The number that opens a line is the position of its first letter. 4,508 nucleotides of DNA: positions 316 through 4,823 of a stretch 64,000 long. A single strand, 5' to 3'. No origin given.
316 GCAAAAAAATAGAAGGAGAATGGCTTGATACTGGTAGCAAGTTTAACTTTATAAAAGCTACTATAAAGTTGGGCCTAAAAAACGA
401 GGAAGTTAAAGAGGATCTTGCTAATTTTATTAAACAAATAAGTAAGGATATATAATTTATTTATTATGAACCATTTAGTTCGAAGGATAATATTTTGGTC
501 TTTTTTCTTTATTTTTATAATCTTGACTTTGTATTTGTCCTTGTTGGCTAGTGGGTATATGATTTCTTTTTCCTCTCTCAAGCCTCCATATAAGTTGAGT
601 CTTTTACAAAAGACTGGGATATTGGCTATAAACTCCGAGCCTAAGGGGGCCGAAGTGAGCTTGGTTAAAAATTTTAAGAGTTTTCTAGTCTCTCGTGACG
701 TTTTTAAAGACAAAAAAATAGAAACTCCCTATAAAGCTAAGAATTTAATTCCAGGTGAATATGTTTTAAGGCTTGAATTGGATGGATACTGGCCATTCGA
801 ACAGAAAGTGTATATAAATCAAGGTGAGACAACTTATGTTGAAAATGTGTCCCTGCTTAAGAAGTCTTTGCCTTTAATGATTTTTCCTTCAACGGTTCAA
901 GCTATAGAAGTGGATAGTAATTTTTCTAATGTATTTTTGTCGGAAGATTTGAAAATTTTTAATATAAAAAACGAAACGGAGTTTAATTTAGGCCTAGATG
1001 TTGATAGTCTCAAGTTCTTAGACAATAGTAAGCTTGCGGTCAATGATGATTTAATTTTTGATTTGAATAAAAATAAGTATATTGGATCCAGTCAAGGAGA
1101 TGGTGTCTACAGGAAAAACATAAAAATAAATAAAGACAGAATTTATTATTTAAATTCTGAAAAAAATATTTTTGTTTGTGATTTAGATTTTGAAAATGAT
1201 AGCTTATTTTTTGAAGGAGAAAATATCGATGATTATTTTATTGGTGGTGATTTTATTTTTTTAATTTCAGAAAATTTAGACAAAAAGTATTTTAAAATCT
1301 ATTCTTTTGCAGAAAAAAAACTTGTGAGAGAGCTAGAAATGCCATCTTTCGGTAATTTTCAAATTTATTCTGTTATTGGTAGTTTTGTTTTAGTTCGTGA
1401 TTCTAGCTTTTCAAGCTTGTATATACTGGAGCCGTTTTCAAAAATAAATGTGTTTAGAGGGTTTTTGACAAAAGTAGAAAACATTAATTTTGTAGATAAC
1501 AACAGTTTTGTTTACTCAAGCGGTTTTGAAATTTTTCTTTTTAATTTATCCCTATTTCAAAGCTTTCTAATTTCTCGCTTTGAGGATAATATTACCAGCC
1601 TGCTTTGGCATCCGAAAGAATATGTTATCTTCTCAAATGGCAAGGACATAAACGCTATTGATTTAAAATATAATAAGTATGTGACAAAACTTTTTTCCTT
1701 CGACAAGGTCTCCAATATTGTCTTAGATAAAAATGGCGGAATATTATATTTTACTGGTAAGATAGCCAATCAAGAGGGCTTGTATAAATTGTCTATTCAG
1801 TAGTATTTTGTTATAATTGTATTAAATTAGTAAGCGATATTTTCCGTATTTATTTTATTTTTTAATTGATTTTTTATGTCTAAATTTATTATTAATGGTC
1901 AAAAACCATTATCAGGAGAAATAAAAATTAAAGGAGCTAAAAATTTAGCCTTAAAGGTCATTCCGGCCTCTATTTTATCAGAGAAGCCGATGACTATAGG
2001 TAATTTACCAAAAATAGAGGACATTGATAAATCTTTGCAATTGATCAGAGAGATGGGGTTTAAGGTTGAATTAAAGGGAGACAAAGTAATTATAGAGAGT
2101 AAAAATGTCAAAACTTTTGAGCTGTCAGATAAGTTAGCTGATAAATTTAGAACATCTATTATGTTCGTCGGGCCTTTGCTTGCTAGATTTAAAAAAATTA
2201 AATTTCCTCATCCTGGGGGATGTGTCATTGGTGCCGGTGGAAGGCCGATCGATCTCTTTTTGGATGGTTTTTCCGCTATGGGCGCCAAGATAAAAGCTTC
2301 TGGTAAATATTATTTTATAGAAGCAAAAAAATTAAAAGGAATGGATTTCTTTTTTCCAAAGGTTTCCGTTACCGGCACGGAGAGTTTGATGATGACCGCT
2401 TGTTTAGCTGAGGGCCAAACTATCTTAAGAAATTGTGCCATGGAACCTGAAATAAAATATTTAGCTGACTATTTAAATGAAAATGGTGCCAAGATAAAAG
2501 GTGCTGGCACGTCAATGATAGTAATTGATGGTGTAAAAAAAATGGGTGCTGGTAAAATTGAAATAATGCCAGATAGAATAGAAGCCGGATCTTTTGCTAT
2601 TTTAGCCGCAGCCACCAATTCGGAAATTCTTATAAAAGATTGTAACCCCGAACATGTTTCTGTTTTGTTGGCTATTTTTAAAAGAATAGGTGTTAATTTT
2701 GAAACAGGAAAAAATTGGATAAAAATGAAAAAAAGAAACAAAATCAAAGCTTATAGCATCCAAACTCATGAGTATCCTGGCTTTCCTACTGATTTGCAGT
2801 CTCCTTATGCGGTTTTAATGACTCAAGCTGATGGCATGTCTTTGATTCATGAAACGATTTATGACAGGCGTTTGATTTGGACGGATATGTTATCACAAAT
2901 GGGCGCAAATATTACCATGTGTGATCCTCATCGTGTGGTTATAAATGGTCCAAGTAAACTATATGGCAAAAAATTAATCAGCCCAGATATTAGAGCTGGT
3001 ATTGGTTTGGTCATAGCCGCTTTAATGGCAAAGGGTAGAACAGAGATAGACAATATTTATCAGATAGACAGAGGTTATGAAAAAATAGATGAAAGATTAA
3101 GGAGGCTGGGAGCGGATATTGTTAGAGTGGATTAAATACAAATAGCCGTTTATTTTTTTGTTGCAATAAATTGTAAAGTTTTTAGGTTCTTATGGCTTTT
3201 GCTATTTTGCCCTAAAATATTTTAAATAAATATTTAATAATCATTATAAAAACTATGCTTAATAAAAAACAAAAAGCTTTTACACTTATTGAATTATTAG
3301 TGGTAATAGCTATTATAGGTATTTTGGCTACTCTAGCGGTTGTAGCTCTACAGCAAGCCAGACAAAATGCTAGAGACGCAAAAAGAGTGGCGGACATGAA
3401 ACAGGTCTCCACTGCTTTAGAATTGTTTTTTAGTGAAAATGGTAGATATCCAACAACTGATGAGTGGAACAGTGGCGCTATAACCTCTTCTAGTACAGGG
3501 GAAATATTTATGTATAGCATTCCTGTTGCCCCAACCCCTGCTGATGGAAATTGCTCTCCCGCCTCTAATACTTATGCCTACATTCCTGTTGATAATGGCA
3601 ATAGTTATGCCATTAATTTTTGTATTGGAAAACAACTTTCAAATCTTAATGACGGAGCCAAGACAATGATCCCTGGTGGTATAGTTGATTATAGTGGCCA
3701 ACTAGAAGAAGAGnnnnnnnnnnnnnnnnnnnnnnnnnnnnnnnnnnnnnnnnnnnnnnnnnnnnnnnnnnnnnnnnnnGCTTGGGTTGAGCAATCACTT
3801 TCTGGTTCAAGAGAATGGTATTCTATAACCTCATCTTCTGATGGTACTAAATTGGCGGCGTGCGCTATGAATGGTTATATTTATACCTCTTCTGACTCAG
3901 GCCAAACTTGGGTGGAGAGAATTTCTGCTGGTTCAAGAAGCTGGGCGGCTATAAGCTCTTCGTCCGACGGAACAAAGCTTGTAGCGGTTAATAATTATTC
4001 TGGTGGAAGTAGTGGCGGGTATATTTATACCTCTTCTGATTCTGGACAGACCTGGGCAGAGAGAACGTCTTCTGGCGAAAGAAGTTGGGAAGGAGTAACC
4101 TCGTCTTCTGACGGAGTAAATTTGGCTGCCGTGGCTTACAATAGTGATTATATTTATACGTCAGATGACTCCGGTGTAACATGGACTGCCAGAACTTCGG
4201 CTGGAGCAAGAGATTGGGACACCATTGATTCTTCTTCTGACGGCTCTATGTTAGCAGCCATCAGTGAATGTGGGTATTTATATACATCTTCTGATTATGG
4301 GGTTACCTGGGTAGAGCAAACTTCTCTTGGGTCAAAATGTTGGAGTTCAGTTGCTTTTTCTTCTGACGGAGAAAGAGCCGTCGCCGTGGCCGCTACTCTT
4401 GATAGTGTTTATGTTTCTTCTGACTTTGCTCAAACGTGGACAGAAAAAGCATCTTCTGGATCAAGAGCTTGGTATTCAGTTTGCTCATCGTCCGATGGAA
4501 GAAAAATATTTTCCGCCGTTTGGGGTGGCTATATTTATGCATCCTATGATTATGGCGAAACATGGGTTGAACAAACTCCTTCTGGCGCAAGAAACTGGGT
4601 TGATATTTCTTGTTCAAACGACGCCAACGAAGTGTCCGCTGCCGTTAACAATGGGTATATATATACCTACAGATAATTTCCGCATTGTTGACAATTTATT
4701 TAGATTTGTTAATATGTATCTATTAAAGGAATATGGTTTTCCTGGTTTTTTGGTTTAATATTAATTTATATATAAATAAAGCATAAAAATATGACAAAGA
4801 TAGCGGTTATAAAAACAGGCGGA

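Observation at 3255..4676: Type IV pilin fused to a 7-blade BNR/Asp-box beta-propeller, with a free-standing paralogous pilin 26 kb away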

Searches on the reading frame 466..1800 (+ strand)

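Call 20: search_protein_families(library=pfam, proteins=[window:466-1800:+], max_evalue=0.001)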
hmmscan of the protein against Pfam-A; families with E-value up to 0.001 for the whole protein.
window:466-1800:+ (445 aa): 1 family
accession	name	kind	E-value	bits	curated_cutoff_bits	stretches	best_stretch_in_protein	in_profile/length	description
PF08308.17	PEGA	-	6.2e-09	36.1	20.8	1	86-125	24-63/71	PEGA domain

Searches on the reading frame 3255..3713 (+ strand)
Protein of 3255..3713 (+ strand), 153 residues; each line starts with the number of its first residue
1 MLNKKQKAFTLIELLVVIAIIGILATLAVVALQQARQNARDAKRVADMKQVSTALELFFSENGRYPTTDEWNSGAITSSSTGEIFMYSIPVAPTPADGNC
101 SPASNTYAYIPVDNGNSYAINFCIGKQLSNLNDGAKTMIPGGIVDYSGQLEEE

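Call 35: find_homologous_proteins(query=window:3255-3713:+, max_evalue=1e-10)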
Query seq(153 aa) (153 aa): 2328 proteins with E <= 1e-10 among 8000 candidates; the best 120 are listed.
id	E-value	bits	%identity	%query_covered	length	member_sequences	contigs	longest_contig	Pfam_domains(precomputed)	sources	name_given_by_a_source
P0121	2.6e-67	243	76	99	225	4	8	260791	PF07963.18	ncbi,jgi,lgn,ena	-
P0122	7.6e-65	235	73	94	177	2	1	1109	PF07963.18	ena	-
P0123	1.8e-64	234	76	94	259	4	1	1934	PF07963.18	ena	-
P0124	8.0e-63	228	76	91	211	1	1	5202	PF07963.18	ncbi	ncbi:MAG: prepilin-type N-terminal cleavage/methylation domain-containing protein, partial [Patescib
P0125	2.0e-62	227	75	91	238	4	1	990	PF07963.18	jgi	-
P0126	4.8e-60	219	73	94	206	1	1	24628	PF07963.18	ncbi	ncbi:MAG: prepilin-type N-terminal cleavage/methylation domain-containing protein, partial [Patescib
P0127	2.6e-54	201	67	90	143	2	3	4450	PF07963.18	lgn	-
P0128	5.2e-54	200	67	94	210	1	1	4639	PF07963.18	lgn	-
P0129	8.1e-50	186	62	94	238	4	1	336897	PF07963.18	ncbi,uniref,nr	ncbi:hypothetical protein CVU82_02535 [Candidatus Falkowbacteria bacterium HGW-Falkowbacteria-1]|uni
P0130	2.2e-47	178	59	92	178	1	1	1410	PF07963.18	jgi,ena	-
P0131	3.0e-47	178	60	93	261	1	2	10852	PF07963.18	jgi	-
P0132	7.7e-46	173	58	94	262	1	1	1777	PF09603.16,PF07963.18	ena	-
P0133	1.3e-44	169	58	93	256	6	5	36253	PF07963.18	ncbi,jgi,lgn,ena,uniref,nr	ncbi:hypothetical protein COT98_01485 [Candidatus Falkowbacteria bacterium CG10_big_fil_rev_8_21_14_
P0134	3.4e-44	168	58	93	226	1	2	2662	PF07963.18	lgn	-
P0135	4.7e-44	168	66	81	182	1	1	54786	PF07963.18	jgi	jgi:prepilin-type N-terminal cleavage/methylation domain-containing protein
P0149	2.5e-41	159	57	95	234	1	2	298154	PF07963.18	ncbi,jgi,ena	-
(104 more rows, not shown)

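Call 60: predict_structure(alignment_id=A2)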
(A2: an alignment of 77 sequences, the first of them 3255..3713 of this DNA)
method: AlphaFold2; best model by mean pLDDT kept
length: 153 residues; sequences in the alignment: 77
mean_pLDDT: 88.7   pTM: 0.73
mean pLDDT of the five models: 88.7, 88.5, 87.7, 87.5, 87.3
residues with pLDDT >= 90: 109; 70-90: 33; 50-70: 7; < 50: 4
segments of 3 or more residues with pLDDT < 50: 151-153
pLDDT, mean of each block of 10 residues (from residue 1): 68 92 93 91 94 96 95 93 94 88 88 92 91 92 79 38
secondary structure, 60 per line:
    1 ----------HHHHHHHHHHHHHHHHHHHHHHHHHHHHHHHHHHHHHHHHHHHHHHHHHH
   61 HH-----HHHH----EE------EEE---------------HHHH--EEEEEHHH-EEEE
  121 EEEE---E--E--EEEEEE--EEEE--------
elements in order: H11-62 H68-71 E84-86 H102-105 E108-112 E117-124 E134-139 E142-145

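Call 62: fold_search(model_id=the predicted structure, library=pdb)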
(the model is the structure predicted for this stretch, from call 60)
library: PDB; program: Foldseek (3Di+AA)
matches with E <= 10: 125; with E <= 0.001: 0
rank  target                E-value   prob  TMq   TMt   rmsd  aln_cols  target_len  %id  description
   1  4lw9_A                6.0e-03  0.98  0.38  0.47   6.6       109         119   23  Crystal structure of Vibrio cholera major pseudopilin EpsG (released 2014-07-16)
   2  1oqw_A                8.4e-03  0.99  0.44  0.46   7.2       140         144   21  Full-Length PAK Pilin from Pseudomonas aeruginosa (released 2003-06-03)
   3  4lw9_I                1.2e-02  0.97  0.38  0.48   6.5       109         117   23  Crystal structure of Vibrio cholera major pseudopilin EpsG (released 2014-07-16)
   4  4lw9_K                2.0e-02  0.91  0.36  0.45   7.7       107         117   21  Crystal structure of Vibrio cholera major pseudopilin EpsG (released 2014-07-16)
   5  4d40_A                2.9e-02  0.99  0.39  0.64   5.3       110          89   16  High-Resolution Structure of a Type IV Pilin from Shewanella oneidensis (released 2015-04-29)
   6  3fu1_B                3.1e-02  0.95  0.40  0.52   6.3       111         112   21  Crystal structure of the major pseudopilin from the type 2 secretion system of Vibrio cholerae (released 2009-07-28)
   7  3fu1_A                3.8e-02  0.89  0.38  0.47   6.6       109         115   23  Crystal structure of the major pseudopilin from the type 2 secretion system of Vibrio cholerae (released 2009-07-28)
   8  3gn9_A                4.9e-02  0.82  0.37  0.47   7.0       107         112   22  Crystal structure of the major pseudopilin from the type 2 secretion system of Vibrio vulnificus (released 2009-07-28)
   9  4lw9_B                5.2e-02  0.92  0.40  0.50   6.3       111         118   21  Crystal structure of Vibrio cholera major pseudopilin EpsG (released 2014-07-16)
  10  1t92_A                6.0e-02  0.87  0.37  0.49   5.9       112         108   16  Crystal structure of N-terminal truncated pseudopilin PulG (released 2004-10-05)
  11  3gn9_C                6.4e-02  0.80  0.37  0.48   6.6       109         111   23  Crystal structure of the major pseudopilin from the type 2 secretion system of Vibrio vulnificus (released 2009-07-28)
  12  4lw9_F                1.9e-01  0.72  0.39  0.49   6.3       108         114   20  Crystal structure of Vibrio cholera major pseudopilin EpsG (released 2014-07-16)
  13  2py0                  1.9e-01  0.41  0.32  0.39   7.2       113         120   16  Crystal structure of Cs1 pilin chimera (released 2007-11-06)
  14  1dzo                  9.3e-01  0.16  0.30  0.37   7.7       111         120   15  Truncated PAK pilin from Pseudomonas aeruginosa (released 2000-06-11)
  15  1x6q                  9.3e-01  0.15  0.29  0.36   9.0       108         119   14  Structure 3: cryocooled crystal structure of the truncated pak pilin from Pseudomonas aeruginosa at 1.51A resolution (released 2005-04-19)
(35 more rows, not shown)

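Call 67: search_protein_families(library=pfam, proteins=[P0245, P0248, P0149], max_evalue=0.01)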
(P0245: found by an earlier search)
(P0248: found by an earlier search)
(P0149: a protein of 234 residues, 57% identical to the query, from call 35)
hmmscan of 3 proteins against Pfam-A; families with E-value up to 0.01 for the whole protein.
P0245 (655 aa): 2 families
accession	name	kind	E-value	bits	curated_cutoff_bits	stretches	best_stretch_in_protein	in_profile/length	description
PF07963.17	N_methyl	-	9.4e-08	31.8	21.2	1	37-60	3-26/27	Prokaryotic N-terminal methylation motif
PF07603.17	Lcl_C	-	2.6e-06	28.1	34.9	1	584-651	39-117/117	Lcl C-terminal domain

P0248 (373 aa): 2 families
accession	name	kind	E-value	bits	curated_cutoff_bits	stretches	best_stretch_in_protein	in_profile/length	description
PF09603.15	Fib_succ_major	-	4.5e-32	112.3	33.9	1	176-372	1-187/187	Fibrobacter succinogenes major domain (Fib_succ_major)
PF07963.17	N_methyl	-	3.9e-08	33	21.2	1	5-28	3-26/27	Prokaryotic N-terminal methylation motif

P0149 (234 aa): 2 families
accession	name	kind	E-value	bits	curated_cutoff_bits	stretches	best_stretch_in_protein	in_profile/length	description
PF07963.17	N_methyl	-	9e-10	38.2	21.2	1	6-30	2-26/27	Prokaryotic N-terminal methylation motif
PF08334.16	T2SSG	-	0.007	16.8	21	0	37-70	5-38/108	Type II secretion system (T2SS), protein G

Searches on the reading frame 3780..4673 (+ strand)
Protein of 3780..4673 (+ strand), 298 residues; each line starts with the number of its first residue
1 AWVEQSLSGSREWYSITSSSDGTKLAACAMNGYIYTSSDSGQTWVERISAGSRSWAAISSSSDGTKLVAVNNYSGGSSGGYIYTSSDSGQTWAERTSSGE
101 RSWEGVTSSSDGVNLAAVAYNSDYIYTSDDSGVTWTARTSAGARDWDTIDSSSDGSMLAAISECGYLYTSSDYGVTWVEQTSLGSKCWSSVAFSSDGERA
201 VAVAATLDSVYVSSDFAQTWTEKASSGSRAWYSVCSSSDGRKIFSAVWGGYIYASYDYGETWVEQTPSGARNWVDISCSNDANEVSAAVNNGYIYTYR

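Call 32: search_protein_families(library=pfam, proteins=[window:3780-4673:+], max_evalue=0.1)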
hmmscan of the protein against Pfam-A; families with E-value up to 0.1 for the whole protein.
window:3780-4673:+ (298 aa): 6 families
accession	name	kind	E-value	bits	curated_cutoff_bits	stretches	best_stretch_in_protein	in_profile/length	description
PF15899.11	BNR_6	-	2.2e-16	58.5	27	1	167-180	1-14/14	BNR-Asp box repeat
PF24316.1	Tli3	-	3.8e-07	30.9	27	0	28-66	80-118/129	T6SS Tli3 immunity protein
PF02012.26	BNR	-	2.6e-06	27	27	0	126-136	1-11/12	BNR/Asp-box repeat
PF14870.12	PSII_BNR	-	5.7e-05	22.9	27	1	84-274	86-280/303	Photosynthesis system II assembly factor YCF48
PF13088.12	BNR_2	-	0.0028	17.5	31.4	0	29-93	79-151/277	BNR repeat-like domain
PF13859.12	BNR_3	-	0.096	12.5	27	0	33-58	199-224/308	BNR repeat-like domain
